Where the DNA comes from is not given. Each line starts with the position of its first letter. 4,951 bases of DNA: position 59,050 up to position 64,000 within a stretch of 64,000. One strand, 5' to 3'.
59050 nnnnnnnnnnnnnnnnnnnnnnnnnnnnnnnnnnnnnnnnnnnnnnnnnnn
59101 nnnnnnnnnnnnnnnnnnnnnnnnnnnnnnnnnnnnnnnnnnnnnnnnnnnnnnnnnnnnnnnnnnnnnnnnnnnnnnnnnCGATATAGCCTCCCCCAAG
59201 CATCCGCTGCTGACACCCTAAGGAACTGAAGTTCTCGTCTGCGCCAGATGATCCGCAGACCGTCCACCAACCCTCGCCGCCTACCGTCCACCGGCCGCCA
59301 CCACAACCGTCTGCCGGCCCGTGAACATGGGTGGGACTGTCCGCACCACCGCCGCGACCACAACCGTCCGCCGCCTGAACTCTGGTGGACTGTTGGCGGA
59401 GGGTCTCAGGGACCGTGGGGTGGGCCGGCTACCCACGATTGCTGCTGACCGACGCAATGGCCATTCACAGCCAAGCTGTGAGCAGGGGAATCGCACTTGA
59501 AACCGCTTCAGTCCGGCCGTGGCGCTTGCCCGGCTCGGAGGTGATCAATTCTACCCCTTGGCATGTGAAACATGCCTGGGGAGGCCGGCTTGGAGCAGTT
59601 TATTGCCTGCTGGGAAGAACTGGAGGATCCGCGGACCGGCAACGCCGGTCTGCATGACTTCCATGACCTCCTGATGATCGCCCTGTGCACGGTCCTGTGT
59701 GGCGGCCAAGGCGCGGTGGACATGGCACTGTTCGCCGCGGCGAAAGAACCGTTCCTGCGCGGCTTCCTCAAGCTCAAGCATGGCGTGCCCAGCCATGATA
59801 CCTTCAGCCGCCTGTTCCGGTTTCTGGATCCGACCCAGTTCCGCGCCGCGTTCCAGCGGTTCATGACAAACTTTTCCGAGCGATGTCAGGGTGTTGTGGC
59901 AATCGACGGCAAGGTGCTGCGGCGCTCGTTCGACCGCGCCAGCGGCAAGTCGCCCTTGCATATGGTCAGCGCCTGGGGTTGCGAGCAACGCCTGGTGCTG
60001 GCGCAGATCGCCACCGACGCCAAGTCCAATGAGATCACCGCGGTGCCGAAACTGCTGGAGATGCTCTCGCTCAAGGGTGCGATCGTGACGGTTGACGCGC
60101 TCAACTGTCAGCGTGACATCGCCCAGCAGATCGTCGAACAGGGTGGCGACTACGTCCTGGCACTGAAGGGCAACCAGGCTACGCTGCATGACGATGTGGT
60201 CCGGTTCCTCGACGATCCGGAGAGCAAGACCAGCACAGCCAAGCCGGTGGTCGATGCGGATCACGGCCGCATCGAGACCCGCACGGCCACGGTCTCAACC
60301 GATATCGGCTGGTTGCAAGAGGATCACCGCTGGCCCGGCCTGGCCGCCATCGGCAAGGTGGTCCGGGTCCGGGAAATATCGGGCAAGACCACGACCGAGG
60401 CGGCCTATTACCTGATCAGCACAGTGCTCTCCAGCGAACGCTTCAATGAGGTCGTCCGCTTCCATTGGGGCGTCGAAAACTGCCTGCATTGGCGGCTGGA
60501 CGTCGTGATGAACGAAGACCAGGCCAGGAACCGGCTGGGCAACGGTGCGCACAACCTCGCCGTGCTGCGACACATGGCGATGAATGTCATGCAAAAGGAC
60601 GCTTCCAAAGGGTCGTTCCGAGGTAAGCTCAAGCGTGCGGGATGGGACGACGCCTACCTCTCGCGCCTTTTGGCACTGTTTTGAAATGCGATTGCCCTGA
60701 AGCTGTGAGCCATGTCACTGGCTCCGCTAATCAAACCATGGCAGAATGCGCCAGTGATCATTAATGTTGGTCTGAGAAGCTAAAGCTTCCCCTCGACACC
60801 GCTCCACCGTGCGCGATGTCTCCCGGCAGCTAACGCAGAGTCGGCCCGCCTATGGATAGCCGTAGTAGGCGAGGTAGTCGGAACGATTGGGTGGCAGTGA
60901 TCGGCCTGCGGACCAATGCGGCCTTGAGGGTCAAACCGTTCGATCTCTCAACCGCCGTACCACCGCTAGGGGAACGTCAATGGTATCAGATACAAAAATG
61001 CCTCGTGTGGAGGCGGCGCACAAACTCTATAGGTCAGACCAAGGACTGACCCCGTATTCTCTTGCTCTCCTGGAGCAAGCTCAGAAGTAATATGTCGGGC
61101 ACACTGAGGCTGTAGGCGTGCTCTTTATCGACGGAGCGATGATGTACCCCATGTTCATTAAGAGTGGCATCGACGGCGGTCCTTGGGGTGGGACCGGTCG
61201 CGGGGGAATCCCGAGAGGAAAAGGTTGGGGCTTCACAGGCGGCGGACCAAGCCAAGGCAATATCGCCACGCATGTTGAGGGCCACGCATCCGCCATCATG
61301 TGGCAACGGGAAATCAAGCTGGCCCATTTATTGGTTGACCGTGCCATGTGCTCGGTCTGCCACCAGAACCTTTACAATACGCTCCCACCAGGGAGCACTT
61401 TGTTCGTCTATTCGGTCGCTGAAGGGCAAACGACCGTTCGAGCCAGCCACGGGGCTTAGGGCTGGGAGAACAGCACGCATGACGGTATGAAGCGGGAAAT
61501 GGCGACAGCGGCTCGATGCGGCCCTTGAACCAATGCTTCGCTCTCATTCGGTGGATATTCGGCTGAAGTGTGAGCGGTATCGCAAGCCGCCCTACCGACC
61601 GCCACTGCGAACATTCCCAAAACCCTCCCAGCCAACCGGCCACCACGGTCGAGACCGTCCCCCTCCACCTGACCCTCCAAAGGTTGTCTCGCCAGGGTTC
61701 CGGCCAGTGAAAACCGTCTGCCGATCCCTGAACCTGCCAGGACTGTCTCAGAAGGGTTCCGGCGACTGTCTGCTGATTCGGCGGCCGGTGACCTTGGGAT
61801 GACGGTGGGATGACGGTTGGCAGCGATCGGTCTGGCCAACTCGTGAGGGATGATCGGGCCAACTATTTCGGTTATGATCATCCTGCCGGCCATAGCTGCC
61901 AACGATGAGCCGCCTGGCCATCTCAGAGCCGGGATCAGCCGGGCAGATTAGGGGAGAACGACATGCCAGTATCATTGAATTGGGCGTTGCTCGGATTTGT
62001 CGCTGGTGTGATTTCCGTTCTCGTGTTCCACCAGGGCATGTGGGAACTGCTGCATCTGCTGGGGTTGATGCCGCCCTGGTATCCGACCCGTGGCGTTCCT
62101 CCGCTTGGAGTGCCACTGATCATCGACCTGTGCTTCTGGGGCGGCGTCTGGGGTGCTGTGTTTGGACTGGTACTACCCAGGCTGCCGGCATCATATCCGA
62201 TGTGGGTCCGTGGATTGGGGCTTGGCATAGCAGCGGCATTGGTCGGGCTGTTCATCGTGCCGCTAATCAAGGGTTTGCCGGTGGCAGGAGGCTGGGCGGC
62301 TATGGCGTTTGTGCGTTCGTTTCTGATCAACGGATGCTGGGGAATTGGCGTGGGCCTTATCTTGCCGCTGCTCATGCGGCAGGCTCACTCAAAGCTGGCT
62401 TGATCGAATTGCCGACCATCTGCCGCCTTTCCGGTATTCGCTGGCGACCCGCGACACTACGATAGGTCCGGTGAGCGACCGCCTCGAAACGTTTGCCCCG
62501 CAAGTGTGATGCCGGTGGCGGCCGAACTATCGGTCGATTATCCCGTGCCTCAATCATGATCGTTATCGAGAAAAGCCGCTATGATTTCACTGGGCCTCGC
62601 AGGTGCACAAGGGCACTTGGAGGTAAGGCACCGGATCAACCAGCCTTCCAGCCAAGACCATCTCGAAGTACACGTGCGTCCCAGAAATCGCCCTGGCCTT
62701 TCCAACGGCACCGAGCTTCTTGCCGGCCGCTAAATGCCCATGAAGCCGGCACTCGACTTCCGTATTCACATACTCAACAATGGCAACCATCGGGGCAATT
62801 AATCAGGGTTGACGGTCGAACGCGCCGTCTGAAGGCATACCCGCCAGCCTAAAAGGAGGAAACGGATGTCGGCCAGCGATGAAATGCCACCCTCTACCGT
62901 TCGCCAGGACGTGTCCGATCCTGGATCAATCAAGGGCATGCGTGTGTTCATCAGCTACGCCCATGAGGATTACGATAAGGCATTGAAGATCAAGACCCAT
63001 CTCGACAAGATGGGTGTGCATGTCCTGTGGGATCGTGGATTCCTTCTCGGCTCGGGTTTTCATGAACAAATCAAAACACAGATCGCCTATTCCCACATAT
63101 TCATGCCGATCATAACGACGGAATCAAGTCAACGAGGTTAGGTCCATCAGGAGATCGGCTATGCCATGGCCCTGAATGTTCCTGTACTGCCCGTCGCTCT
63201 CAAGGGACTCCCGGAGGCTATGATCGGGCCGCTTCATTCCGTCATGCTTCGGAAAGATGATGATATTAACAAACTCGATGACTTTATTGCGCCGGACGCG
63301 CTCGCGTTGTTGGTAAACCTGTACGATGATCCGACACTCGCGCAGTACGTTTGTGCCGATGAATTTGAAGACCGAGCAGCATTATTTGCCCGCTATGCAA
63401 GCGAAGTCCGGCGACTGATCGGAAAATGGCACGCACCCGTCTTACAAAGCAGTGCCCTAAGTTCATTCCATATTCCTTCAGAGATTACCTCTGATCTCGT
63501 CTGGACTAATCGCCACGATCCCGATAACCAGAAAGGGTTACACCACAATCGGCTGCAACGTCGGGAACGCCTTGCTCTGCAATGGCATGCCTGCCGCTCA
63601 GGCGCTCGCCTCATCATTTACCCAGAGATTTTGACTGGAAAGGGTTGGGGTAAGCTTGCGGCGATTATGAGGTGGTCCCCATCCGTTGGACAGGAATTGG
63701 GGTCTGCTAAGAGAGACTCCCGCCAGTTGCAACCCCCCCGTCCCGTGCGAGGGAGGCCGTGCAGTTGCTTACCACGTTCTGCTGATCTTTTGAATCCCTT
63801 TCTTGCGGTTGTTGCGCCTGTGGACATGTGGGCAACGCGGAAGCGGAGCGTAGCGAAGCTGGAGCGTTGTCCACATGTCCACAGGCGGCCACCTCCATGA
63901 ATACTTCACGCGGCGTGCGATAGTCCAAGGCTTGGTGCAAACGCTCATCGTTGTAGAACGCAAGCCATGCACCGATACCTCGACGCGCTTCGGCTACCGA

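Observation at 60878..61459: Orphan DddA/SCP1.201-like deaminase toxin domain with no obvious immunity gene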

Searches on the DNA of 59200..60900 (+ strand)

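Call 66: search_dna_similar(query=window:59200-60900:+, collection=plasmids, mode=near, max_rows=10)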
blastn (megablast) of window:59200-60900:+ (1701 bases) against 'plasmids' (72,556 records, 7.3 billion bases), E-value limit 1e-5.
No match.

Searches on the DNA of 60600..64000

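Call 77: search_rna_families(source=window, start=60600, end=64000, threshold=evalue, max_evalue=0.1)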
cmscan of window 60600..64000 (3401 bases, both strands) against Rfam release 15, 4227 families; matches with E-value up to 0.1: 0.
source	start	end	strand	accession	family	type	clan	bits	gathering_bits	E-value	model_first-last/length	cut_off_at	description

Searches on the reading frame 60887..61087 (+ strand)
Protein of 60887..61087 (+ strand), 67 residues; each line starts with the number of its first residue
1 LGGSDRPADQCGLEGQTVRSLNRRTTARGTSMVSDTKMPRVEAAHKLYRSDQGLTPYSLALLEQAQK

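Call 4: search_protein_families(library=pfam, proteins=[window:60887-61087:+], max_evalue=1)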
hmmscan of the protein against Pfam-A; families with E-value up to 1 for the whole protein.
window:60887-61087:+ (67 aa): 0 families

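Call 7: search_protein_families(library=ncbifam, proteins=[window:60887-61087:+], max_evalue=1)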
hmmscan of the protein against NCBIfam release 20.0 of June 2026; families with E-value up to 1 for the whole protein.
window:60887-61087:+ (67 aa): 0 families

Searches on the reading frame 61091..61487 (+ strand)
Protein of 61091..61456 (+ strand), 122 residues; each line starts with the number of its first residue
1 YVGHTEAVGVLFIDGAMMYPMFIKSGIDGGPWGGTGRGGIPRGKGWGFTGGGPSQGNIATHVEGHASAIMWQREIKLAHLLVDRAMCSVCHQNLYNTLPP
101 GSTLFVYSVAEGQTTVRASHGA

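Call 4: search_protein_families(library=pfam, proteins=[window:61091-61456:+], max_evalue=1)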
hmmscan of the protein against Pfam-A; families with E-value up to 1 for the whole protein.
window:61091-61456:+ (122 aa): 1 family
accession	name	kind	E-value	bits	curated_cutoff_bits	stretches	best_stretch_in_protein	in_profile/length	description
PF14428.12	DddA-like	-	4.4e-08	33.6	25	1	53-118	63-133/137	Double-stranded DNA deaminase toxin A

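Call 6: search_solved_structures(query=window:61091-61456:+, max_evalue=10, show_alignments=3)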
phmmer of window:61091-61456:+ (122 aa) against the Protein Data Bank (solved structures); distinct sequences matched with E-value up to 10: 2.
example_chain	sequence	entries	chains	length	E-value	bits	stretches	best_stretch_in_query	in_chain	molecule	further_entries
2ce0_A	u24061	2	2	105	0.8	12.9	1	80-109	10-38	CYTOCHROME C6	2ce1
5t5h_R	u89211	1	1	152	1.6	11.9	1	58-99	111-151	60S ribosomal protein L17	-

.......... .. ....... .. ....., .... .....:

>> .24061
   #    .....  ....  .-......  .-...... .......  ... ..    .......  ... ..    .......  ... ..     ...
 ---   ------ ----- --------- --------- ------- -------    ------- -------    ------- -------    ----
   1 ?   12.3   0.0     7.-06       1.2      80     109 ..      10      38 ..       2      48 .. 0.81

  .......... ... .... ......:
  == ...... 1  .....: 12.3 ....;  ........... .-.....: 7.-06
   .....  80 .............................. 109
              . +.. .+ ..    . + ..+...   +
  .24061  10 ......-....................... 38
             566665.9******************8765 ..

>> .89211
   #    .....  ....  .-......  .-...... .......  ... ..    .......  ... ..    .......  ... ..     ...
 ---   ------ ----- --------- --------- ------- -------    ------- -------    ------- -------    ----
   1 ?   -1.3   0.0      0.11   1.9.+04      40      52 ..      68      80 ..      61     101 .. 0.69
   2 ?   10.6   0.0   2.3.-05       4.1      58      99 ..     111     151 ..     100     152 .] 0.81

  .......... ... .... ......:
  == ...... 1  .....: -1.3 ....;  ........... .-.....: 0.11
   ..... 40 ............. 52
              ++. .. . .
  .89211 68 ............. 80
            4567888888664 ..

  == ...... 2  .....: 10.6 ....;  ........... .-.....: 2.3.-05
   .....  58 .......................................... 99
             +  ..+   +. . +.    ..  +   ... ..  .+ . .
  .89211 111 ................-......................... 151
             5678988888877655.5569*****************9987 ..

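Call 7: search_protein_families(library=ncbifam, proteins=[window:61091-61456:+], max_evalue=1)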
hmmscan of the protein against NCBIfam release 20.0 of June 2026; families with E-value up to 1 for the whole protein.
window:61091-61456:+ (122 aa): 0 families

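Call 54: search_protein_families(library=padloc, proteins=[window:61118-61456:+], max_evalue=0.1)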
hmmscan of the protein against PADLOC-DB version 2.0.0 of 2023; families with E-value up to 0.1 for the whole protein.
window:61118-61456:+ (113 aa): 0 families

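Call 55: search_protein_families(library=phrogs, proteins=[window:61118-61456:+], max_evalue=0.1)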
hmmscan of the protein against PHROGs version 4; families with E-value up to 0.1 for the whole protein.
window:61118-61456:+ (113 aa): 0 families

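Call 76: search_protein_families(library=pfam, proteins=[window:61164-61487:+], max_evalue=1)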
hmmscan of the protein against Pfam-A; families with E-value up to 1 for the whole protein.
window:61164-61487:+ (108 aa): 0 families

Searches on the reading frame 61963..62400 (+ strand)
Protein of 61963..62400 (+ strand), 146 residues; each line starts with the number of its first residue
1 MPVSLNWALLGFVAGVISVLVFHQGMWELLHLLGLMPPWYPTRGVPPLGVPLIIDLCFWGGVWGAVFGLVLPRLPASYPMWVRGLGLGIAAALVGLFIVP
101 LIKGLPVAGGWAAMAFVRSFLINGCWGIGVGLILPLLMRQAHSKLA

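Call 4: search_protein_families(library=pfam, proteins=[window:61963-62400:+], max_evalue=1)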
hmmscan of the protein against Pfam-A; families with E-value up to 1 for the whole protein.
window:61963-62400:+ (146 aa): 0 families

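Call 7: search_protein_families(library=ncbifam, proteins=[window:61963-62400:+], max_evalue=1)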
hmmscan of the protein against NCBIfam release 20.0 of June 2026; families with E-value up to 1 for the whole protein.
window:61963-62400:+ (146 aa): 0 families

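Call 49: find_homologous_proteins(query=window:61963-62400:+, max_evalue=0.001)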
Query window:61963-62400:+ (146 aa): 845 proteins with E <= 0.001 among 1065 candidates; the best 120 are listed.
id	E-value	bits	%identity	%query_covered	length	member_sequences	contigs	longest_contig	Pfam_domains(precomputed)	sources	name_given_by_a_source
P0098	9.9e-79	281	90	100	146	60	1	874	-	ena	-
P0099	9.6e-77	275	90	100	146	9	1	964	-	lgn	-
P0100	9.6e-75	268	88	100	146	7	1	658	-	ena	-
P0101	1.9e-74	267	88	100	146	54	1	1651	-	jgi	jgi:hypothetical protein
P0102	6.9e-74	265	88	100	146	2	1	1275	-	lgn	-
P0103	1.6e-72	261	84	100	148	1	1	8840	-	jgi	jgi:hypothetical protein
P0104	2.5e-72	260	84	100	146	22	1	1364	-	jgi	jgi:hypothetical protein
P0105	4.1e-72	260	85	100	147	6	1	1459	-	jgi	jgi:hypothetical protein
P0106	1.1e-71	258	86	100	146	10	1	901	-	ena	-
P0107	1.3e-71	258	87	99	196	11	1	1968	-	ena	-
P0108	3.2e-70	254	84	100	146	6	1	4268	-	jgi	jgi:hypothetical protein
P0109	4.6e-70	253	83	100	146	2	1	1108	-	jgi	jgi:hypothetical protein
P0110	8.5e-70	252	86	100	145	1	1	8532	-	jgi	jgi:hypothetical protein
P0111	9.3e-70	252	82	100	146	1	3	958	-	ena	-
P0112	1.2e-69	252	84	100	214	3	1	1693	-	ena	-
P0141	1.3e-64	235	79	100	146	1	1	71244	-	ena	-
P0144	1.1e-62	229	79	100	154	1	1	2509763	-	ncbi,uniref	ncbi:hypothetical protein [Rhodopila sp.]|uniref:hypothetical protein n=1 Tax=Rhodopila sp. TaxID=24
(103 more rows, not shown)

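Call 50: find_encoding_contigs(protein=P0144, flank=4000, max_places=2)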
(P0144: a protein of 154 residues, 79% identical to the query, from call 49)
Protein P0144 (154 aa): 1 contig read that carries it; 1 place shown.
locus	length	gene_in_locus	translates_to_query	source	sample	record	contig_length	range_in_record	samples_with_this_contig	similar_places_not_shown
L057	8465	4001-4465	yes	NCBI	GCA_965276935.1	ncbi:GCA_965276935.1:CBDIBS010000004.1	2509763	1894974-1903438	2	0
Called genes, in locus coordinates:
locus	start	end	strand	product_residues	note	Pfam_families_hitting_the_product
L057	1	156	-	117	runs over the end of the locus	PF05071:NDUFA12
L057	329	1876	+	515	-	PF12637:TSCPD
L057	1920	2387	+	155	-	PF14588:YjgF_endoribonc, PF01042:Ribonuc_L-PSP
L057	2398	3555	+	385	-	PF04339:FemAB_like, PF13480:Acetyltransf_6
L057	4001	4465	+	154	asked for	-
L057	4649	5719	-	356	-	-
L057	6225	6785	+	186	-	PF07750:GcrA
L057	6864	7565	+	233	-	PF01135:PCMT, PF13649:Methyltransf_25 (faint)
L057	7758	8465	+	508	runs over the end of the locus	PF02321:OEP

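Call 51: find_encoding_contigs(protein=P0141, flank=4000, max_places=2)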
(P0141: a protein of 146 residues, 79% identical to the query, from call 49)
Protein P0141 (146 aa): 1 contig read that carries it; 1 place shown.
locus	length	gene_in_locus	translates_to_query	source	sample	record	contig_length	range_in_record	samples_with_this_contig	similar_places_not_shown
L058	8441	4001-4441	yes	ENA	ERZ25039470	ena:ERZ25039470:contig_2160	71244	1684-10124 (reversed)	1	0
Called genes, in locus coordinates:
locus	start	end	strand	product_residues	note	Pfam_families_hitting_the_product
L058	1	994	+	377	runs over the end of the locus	PF00201:UDPGT (weak), PF06722:EryCIII-like_C, PF04101:Glyco_tran_28_C (weak)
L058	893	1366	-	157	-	-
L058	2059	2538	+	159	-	PF14499:DUF4437, PF12973:Cupin_7, PF07883:Cupin_2 (weak)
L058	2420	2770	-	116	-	-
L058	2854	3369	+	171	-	-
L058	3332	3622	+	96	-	PF00515:TPR_1 (faint), PF07719:TPR_2 (faint), PF13174:TPR_6 (faint), PF13428:TPR_14 (faint), PF13432:TPR_16, PF13431:TPR_17 (faint)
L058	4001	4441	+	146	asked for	-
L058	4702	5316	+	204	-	PF03695:UPF0149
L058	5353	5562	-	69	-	-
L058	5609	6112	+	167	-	PF06055:ExoD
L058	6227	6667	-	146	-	PF05443:ROS_MUCR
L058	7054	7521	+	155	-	PF13474:SnoaL_3 (weak), PF12680:SnoaL_2, PF14534:DUF4440 (weak)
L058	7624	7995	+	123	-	PF13474:SnoaL_3 (weak), PF14534:DUF4440, PF12680:SnoaL_2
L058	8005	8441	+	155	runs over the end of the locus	PF13474:SnoaL_3 (weak), PF14534:DUF4440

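Call 54: search_protein_families(library=padloc, proteins=[window:61963-62400:+], max_evalue=0.1)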
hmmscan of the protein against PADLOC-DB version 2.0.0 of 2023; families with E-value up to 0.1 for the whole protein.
window:61963-62400:+ (146 aa): 0 families

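Call 55: search_protein_families(library=phrogs, proteins=[window:61963-62400:+], max_evalue=0.1)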
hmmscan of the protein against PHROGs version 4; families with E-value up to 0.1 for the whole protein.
window:61963-62400:+ (146 aa): 0 families

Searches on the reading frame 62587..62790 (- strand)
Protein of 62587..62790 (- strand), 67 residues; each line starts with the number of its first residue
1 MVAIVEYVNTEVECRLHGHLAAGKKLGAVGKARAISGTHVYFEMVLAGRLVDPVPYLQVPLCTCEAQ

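Call 76: search_protein_families(library=pfam, proteins=[window:62587-62790:-], max_evalue=1)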
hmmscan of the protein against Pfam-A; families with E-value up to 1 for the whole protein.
window:62587-62790:- (67 aa): 1 family
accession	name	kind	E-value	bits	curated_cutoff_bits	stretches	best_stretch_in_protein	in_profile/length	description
PF01551.29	Peptidase_M23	-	0.001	19.7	28.7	1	12-53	55-96/96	Peptidase family M23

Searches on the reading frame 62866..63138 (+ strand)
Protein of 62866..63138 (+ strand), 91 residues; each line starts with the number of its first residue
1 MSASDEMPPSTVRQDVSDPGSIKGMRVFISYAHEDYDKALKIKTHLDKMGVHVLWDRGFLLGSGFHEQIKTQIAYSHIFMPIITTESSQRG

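Call 4: search_protein_families(library=pfam, proteins=[window:62866-63138:+], max_evalue=1)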
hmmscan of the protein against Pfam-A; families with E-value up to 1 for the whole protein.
window:62866-63138:+ (91 aa): 2 families
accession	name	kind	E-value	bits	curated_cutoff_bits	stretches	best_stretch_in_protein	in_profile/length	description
PF13676.11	TIR_2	-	3.3e-10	41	28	1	27-88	1-63/122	TIR domain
PF13647.11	Glyco_hydro_80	-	0.26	11.2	25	1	26-72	166-211/308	Glycosyl hydrolase family 80 of chitosanase A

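Call 7: search_protein_families(library=ncbifam, proteins=[window:62866-63138:+], max_evalue=1)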
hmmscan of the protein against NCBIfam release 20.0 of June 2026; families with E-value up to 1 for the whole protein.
window:62866-63138:+ (91 aa): 1 family
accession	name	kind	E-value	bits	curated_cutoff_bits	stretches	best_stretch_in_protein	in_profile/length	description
NF042941.1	Retron_TIR_antiphage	equivalog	1e-05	24.6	600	1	21-90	336-407/464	TIR domain-containing anti-phage reverse transcriptase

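Call 54: search_protein_families(library=padloc, proteins=[window:62866-63138:+], max_evalue=0.1)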
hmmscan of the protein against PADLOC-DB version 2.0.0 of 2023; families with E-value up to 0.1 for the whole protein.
window:62866-63138:+ (91 aa): 6 families
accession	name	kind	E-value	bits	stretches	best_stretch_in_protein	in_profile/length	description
PDLC02012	SAVED5--SAVED_TIR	-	2.4e-05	21.6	1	26-76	15-64/404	-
PDLC05062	PDC-S66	-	6.1e-05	20.6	1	18-77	142-203/282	-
PDLC03957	bSEFIR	-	0.0013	16.6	1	25-57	39-74/412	-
PDLC00430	ThsB1|ThsB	-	0.0014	16.2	1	26-56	66-97/269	TIR-like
PDLC00435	ThsB1|ThsB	-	0.0088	13.7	1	25-57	65-97/281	TIR-like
PDLC00436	ThsB1|ThsB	-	0.0095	13.4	1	23-57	34-68/183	TIR-like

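Call 55: search_protein_families(library=phrogs, proteins=[window:62866-63138:+], max_evalue=0.1)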
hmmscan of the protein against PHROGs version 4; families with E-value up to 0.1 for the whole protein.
window:62866-63138:+ (91 aa): 2 families
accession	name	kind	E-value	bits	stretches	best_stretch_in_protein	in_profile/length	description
phrog_15646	-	unknown function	0.00052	20.6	1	25-78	160-215/293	-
phrog_24215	-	unknown function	0.0036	17.9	1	23-78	69-125/200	-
